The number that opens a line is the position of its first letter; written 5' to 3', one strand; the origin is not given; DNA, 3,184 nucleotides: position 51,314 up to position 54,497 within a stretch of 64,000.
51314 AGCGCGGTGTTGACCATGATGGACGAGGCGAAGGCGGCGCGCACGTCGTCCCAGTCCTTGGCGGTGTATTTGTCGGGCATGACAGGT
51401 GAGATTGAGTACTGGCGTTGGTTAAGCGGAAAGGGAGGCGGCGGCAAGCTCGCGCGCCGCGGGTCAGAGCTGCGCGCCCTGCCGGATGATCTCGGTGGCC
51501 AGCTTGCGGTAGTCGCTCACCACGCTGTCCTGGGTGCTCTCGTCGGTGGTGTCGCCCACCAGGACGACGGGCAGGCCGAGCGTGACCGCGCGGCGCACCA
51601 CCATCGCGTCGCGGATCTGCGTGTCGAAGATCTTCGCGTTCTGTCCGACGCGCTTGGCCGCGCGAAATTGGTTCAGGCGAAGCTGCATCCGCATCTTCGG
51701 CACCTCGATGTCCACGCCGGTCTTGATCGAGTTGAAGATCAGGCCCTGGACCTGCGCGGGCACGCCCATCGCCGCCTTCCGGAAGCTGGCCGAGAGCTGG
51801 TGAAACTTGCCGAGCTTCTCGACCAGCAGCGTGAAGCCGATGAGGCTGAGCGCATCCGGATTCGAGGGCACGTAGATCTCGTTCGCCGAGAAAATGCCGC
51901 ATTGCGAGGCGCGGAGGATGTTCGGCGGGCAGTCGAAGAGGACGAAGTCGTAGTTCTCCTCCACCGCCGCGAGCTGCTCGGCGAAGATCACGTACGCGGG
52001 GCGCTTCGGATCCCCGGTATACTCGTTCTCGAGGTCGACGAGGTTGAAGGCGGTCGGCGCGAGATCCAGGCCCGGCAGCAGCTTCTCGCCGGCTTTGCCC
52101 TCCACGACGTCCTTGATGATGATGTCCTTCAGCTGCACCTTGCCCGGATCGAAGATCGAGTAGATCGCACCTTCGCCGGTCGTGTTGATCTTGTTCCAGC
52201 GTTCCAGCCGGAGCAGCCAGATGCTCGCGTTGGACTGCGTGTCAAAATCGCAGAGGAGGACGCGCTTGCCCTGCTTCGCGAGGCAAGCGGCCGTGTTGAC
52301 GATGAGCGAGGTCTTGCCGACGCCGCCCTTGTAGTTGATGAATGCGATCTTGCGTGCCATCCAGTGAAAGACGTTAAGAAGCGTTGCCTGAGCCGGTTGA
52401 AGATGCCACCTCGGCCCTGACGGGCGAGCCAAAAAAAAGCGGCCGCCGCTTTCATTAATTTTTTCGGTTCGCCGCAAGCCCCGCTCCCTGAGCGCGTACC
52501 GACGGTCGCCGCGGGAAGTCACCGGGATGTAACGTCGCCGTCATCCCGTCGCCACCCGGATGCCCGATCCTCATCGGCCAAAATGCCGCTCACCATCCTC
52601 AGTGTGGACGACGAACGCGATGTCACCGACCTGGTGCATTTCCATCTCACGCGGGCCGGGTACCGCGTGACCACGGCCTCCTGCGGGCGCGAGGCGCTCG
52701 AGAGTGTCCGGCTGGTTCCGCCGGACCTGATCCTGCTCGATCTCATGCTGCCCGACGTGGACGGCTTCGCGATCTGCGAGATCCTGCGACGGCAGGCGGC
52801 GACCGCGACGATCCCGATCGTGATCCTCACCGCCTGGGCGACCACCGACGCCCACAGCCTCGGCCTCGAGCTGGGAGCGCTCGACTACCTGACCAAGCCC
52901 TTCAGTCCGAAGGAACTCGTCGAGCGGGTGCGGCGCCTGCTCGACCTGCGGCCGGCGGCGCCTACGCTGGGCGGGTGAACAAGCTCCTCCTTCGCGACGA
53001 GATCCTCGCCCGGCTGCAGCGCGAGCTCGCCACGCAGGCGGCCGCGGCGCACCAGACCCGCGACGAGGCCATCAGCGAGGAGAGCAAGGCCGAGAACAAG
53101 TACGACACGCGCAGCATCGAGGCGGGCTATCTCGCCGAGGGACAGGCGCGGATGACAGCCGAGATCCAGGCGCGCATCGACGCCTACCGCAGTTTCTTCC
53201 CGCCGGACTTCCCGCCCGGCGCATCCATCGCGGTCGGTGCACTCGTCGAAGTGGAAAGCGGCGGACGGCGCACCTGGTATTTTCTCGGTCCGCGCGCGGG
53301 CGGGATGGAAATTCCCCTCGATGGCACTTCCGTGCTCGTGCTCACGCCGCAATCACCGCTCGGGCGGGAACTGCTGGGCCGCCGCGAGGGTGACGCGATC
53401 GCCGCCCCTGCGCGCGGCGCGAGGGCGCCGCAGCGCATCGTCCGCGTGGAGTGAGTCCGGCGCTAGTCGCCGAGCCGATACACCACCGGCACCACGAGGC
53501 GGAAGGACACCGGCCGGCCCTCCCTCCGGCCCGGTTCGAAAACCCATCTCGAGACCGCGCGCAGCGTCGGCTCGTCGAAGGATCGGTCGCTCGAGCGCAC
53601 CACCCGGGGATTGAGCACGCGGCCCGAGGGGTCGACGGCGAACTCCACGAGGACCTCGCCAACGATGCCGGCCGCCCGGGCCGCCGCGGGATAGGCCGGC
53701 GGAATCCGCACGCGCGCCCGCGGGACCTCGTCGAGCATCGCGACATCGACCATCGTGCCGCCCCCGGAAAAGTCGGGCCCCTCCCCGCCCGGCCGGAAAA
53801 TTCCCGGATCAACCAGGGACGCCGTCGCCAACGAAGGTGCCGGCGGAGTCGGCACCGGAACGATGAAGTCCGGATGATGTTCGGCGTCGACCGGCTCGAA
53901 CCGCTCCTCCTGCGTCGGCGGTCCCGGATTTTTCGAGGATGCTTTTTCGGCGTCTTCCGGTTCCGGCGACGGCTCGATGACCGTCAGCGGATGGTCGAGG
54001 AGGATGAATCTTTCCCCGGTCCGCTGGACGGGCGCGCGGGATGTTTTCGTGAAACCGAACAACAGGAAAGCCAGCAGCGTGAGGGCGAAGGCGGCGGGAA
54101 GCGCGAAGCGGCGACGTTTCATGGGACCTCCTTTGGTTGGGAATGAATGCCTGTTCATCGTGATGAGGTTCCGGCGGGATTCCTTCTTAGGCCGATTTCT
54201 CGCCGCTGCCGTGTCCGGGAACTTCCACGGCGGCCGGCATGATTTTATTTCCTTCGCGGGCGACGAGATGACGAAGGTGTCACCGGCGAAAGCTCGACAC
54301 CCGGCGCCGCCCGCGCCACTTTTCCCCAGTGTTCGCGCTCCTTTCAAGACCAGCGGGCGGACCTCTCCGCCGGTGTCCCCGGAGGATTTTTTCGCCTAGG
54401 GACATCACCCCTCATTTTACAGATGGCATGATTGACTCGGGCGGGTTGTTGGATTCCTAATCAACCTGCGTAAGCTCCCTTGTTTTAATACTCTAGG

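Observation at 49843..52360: Orphan ParA/MinD-like ATPase with two unknown partner proteins (one membrane-tail protein, one coiled-coil): possible novel positioning module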

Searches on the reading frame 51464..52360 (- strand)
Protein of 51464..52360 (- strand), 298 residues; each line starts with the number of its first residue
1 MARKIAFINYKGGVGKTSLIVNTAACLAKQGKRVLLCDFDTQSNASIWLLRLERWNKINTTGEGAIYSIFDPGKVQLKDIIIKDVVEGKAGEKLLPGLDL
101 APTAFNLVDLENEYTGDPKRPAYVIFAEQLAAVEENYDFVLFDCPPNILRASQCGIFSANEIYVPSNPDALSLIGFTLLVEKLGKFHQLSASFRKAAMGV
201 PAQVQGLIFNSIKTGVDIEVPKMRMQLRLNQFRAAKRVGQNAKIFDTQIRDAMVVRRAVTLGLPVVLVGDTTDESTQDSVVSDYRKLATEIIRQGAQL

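Call 3: search_protein_families(library=pfam, proteins=[window:51464-52360:-], max_evalue=1)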
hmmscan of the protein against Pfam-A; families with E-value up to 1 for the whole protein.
window:51464-52360:- (298 aa): 11 families
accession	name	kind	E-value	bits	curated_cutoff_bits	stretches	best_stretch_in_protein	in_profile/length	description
PF13614.12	AAA_31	-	1.4e-35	123.3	27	1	3-188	2-169/177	AAA domain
PF01656.29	CbiA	-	1.9e-13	50.9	25.4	1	5-215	1-86/125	CobQ/CobB/MinD/ParA nucleotide binding domain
PF09140.17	MipZ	-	9.9e-09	35.3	20.7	2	5-44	3-42/262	ATPase MipZ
PF06564.18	CBP_BcsQ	-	9.7e-08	32.3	21.3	1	10-170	9-149/234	Cellulose biosynthesis protein BcsQ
PF10609.15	ParA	-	3.8e-06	26.9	27.1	1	3-42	4-43/246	NUBPL iron-transfer P-loop NTPase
PF02374.21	ArsA_ATPase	-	9.6e-06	25.5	24.3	1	4-40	2-38/305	Anion-transporting ATPase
PF00142.24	Fer4_NifH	-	1.7e-05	24.9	25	1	4-51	2-48/271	4Fe-4S iron sulfur cluster binding proteins, NifH/frxC family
PF07015.17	VirC1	-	0.00057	19.7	24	1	5-48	4-47/231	VirC1 protein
PF00448.28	SRP54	-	0.0093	16.1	22.7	1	13-46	11-44/196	SRP54-type protein, GTPase domain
PF13481.12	AAA_25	-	0.035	14.2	27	1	11-53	41-81/195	AAA domain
PF02702.23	KdpD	-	0.091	12.6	26.1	1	7-47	8-48/210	Osmosensitive K+ channel His kinase sensor domain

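Call 4: search_protein_families(library=ncbifam, proteins=[window:51464-52360:-], max_evalue=1)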
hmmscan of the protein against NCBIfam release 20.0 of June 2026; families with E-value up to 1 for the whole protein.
window:51464-52360:- (298 aa): 30 families (the best 25 are shown)
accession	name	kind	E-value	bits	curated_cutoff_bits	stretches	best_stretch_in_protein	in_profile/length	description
NF041546.1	ParA_partition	equivalog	1.6e-18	67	180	2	5-49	2-46/203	ParA family partition ATPase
TIGR03453.1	partition_RepA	equivalog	5.4e-15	55.1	348.45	1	5-174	107-272/387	plasmid partitioning protein RepA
NF010443.0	PRK13869.1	subfamily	7e-12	44.8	446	1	5-173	124-288/405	plasmid-partitioning protein RepA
TIGR01969.1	minD_arch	subfamily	1.4e-10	40.8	201.75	1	4-174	2-146/251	cell division ATPase MinD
TIGR01968.1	minD_bact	equivalog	2.4e-09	36.9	212.9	2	8-42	7-41/261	septum site-determining protein MinD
NF047398.1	AAA_KGGVGR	domain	2.7e-09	37.6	90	1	4-44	4-44/190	KGGVGR-motif variant AAA ATPase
NF041283.1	PrgP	equivalog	2e-08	33.9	400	1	1-147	1-134/297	ParA superfamily DNA segregation protein PrgP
TIGR04291.1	arsen_driv_ArsA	equivalog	1.5e-07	30.5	650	1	6-45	6-45/565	arsenical pump-driving ATPase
NF010259.0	PRK13705.1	equivalog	1.3e-06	27.7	725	1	5-167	109-265/388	plasmid-partitioning protein SopA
NF008079.0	PRK10818.1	equivalog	6.2e-06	25.7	508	1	1-41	1-41/270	septum site-determining protein MinD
TIGR00345.1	GET3_arsA_TRC40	subfamily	7.1e-06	25.7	135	1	7-44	1-38/299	TRC40/GET3/ArsA family transport-energizing ATPase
TIGR03371.1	cellulose_yhjQ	equivalog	1.2e-05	24.9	157.85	1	4-43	3-42/246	cellulose biosynthesis protein BcsQ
TIGR01287.1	nifH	equivalog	1.6e-05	24.4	394.35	1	3-50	1-47/275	nitrogenase iron protein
NF041136.1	MrpORP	equivalog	1.7e-05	24.3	450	1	3-54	6-57/365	iron-sulfur cluster carrier protein MrpORP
NF033200.1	F430_CfbC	exception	2e-05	24.1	402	1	4-54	2-51/260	Ni-sirohydrochlorin a,c-diamide reductive cyclase ATP-dependent reductase subunit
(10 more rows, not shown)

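Call 5: search_protein_families(library=padloc, proteins=[window:51464-52360:-], max_evalue=1)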
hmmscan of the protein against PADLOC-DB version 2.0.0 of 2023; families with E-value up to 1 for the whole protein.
window:51464-52360:- (298 aa): 3 families
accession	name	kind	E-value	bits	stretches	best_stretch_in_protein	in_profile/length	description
PDLC04559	PDC-M28B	-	5.2e-08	30.4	1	3-43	129-169/438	-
PDLC04560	PDC-M28B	-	0.00015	19.3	1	2-53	14-65/327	-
PDLC04140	mad8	-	0.0043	14.6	1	12-71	36-86/314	mads_8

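Call 7: search_solved_structures(query=window:51464-52360:-, max_evalue=0.001)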
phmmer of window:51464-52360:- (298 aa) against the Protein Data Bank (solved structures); distinct sequences matched with E-value up to 0.001: 33.
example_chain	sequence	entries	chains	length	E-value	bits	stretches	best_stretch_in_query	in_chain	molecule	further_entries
6iub_A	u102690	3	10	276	7.9e-14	55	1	2-184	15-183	SpoOJ regulator (Soj)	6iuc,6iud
1wcv_1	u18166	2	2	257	1.9e-13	53.7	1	2-53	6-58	SEGREGATION PROTEIN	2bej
8jmj_A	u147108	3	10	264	9.3e-13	51.5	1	2-183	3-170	SpoOJ regulator (Soj)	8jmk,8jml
2bek_A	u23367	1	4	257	2.7e-12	50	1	2-53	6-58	SEGREGATION PROTEIN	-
4pfs_A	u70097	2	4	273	1.9e-11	47.2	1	1-190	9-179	Cobyrinic Acid a,c-diamide synthase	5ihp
5if9_A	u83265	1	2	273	3.3e-11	46.4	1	2-190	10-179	Cobyrinic Acid a,c-diamide synthase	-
3pg5_A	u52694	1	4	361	1.8e-09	40.7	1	3-176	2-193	Uncharacterized protein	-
8ray_B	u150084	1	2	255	2.5e-09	40.2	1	3-182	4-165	ParA family protein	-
1ion_A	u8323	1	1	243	1.7e-08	37.5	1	1-175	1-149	PROBABLE CELL DIVISION INHIBITOR MIND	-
1g3q_A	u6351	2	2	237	2.6e-08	36.9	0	79-173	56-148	CELL DIVISION INHIBITOR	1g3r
4v03_A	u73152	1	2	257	5.8e-08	35.7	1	1-173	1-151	SITE-DETERMINING PROTEIN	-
1f48_A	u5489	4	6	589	2.9e-07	33.5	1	7-46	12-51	ARSENITE-TRANSLOCATING ATPASE | ARSENICAL PUMP-DRIVING ATPASE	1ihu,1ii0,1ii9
7dut_A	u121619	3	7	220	4.3e-07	32.9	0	5-48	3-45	SOJ protein (Soj)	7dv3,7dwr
4v02_A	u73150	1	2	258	5.1e-07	32.6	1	1-173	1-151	SITE-DETERMINING PROTEIN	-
3ez2_A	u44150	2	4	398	8.4e-07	31.9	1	6-173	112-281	Plasmid partition protein A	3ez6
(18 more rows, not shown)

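Call 38: search_solved_structures(query=window:51464-52360:-, max_evalue=1e-8, show_alignments=3)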
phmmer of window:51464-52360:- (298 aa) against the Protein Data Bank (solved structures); distinct sequences matched with E-value up to 1e-8: 8.
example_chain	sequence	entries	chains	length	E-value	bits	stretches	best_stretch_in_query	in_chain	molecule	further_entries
6iub_A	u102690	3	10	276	7.9e-14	55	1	2-184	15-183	SpoOJ regulator (Soj)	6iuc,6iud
1wcv_1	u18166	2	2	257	1.9e-13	53.7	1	2-53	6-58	SEGREGATION PROTEIN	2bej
8jmj_A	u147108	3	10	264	9.3e-13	51.5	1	2-183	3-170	SpoOJ regulator (Soj)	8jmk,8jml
2bek_A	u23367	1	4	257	2.7e-12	50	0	2-53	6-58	SEGREGATION PROTEIN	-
4pfs_A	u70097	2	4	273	1.9e-11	47.2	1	1-190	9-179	Cobyrinic Acid a,c-diamide synthase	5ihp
5if9_A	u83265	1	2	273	3.3e-11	46.4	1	2-190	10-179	Cobyrinic Acid a,c-diamide synthase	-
3pg5_A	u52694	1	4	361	1.8e-09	40.7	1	3-176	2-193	Uncharacterized protein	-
8ray_B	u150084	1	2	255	2.5e-09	40.2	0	3-182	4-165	ParA family protein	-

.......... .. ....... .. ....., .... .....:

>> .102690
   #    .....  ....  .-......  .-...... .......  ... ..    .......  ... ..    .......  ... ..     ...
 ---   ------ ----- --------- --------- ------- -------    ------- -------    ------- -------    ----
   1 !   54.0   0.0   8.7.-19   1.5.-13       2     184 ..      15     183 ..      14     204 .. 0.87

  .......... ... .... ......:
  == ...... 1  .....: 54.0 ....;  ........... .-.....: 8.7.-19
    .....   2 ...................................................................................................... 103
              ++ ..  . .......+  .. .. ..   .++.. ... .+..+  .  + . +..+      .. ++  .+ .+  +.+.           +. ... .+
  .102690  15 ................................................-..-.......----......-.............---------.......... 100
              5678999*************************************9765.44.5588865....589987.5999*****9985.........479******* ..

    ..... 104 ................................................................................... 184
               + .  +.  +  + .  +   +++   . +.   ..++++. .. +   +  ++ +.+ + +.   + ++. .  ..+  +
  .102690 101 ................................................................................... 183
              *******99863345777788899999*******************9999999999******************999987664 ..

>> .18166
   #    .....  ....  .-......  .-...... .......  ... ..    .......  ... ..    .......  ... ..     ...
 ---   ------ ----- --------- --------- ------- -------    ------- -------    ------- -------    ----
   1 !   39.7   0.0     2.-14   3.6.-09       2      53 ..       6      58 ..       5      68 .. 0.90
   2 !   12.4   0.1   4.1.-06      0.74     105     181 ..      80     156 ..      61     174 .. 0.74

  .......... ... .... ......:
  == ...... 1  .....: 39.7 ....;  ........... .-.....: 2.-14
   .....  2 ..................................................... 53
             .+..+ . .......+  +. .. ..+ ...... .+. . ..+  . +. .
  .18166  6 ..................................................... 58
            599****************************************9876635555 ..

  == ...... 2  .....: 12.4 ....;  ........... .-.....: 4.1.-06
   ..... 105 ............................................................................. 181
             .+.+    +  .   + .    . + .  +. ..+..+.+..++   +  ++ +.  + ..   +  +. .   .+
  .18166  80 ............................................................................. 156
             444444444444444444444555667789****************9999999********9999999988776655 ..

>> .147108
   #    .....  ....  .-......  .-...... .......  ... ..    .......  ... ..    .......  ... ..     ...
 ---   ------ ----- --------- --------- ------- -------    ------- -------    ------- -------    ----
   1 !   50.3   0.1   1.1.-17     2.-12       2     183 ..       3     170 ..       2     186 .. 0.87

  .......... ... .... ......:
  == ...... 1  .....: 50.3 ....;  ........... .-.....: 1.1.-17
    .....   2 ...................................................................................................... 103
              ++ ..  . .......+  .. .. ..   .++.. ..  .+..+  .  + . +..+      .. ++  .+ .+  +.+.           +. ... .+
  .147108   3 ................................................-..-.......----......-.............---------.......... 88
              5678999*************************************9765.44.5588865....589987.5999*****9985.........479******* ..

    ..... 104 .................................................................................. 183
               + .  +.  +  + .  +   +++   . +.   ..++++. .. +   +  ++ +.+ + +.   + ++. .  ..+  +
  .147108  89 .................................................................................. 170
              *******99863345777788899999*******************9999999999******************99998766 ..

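Call 44: search_protein_families(library=phrogs, proteins=[window:51464-52360:-], max_evalue=0.1)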
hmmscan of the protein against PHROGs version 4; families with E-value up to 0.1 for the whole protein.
window:51464-52360:- (298 aa): 2 families
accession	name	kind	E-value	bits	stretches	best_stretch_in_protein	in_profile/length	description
phrog_164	-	DNA, RNA and nucleotide metabolism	2.5e-39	136.7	1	1-294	223-472/500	ParA-like partition protein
phrog_7098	-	unknown function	0.093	13.5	0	32-112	47-122/202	-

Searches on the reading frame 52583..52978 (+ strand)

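Call 34: search_protein_families(library=pfam, proteins=[window:52583-52978:+], max_evalue=0.01)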
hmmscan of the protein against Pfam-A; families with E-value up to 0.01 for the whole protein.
window:52583-52978:+ (131 aa): 1 family
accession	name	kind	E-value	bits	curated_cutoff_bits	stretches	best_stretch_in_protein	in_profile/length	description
PF00072.30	Response_reg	-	1.2e-27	96.7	30.2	1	5-117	1-111/111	Response regulator receiver domain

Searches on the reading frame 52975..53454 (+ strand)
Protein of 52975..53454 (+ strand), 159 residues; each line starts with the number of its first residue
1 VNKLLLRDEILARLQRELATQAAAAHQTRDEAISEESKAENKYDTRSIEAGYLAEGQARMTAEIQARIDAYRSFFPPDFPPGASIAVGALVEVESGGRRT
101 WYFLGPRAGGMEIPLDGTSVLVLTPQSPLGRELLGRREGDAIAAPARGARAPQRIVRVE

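Call 34: search_protein_families(library=pfam, proteins=[window:52975-53454:+], max_evalue=0.01)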
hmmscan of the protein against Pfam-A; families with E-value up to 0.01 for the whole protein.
window:52975-53454:+ (159 aa): 1 family
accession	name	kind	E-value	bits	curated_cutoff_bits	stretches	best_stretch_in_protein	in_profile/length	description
PF01272.25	GreA_GreB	-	6.9e-05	23.2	26.9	1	85-158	6-75/77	Transcription elongation factor, GreA/GreB, C-term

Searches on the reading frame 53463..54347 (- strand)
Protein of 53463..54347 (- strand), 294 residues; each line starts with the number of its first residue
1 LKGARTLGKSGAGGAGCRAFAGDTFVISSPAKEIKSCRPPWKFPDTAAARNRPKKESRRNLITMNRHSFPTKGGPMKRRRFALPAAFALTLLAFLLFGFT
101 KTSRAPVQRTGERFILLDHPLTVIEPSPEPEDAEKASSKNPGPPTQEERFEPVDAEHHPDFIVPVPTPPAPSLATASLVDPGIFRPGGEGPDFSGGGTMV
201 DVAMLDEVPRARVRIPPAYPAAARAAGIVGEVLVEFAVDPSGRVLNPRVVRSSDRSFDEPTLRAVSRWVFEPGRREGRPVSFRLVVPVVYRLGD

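Call 34: search_protein_families(library=pfam, proteins=[window:53463-54347:-], max_evalue=0.01)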
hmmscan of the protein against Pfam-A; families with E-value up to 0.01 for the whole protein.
window:53463-54347:- (294 aa): 1 family
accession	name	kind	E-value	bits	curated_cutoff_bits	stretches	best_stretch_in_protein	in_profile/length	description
PF03544.19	TonB_C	-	4.1e-22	78.9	24.6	1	216-292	2-79/79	Gram-negative bacterial TonB protein C-terminal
